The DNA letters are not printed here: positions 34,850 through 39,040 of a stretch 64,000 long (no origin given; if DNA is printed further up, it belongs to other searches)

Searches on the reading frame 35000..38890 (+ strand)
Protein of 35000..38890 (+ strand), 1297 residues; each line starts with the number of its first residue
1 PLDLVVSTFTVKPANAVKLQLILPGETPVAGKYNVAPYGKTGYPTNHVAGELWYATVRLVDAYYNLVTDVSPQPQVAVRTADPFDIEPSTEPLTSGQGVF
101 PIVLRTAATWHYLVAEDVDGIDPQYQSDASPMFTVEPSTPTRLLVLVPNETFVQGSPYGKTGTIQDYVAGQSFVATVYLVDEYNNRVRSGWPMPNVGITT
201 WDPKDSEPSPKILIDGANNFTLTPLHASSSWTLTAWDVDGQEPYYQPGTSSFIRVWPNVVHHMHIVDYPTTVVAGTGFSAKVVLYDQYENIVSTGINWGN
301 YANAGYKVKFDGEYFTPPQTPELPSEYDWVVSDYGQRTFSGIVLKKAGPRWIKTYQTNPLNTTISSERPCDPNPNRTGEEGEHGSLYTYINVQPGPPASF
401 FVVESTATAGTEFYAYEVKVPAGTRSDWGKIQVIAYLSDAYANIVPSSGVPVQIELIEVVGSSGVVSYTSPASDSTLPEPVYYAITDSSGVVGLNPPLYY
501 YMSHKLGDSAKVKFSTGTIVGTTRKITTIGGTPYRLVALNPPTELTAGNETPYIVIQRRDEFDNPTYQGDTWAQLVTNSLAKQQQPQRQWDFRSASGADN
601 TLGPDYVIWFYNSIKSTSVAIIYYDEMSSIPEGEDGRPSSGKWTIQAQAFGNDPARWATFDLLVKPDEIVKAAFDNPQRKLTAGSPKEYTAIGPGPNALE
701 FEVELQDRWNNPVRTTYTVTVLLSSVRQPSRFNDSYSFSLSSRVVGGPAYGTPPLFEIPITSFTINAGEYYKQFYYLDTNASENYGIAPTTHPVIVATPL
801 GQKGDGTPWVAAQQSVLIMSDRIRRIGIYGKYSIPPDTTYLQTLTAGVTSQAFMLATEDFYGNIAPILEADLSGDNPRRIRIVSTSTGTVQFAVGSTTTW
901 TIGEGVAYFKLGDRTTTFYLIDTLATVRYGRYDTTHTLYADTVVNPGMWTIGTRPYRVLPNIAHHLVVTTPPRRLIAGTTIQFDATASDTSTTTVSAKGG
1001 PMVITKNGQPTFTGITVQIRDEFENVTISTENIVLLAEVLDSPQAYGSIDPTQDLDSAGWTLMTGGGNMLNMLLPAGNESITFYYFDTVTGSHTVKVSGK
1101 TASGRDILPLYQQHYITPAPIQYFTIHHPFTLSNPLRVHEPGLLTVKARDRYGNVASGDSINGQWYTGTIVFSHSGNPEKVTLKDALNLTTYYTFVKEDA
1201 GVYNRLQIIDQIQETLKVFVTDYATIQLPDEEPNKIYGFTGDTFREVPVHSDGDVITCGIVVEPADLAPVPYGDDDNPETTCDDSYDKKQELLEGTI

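Call 5: search_protein_families(library=pfam, proteins=[window:35000-38890:+], max_evalue=1)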
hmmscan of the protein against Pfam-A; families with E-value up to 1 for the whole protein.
window:35000-38890:+ (1297 aa): 1 family
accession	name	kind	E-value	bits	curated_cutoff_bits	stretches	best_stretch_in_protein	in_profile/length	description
PF03771.21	SPDY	-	0.034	14.5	25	0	634-674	16-52/61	Domain of unknown function (DUF317)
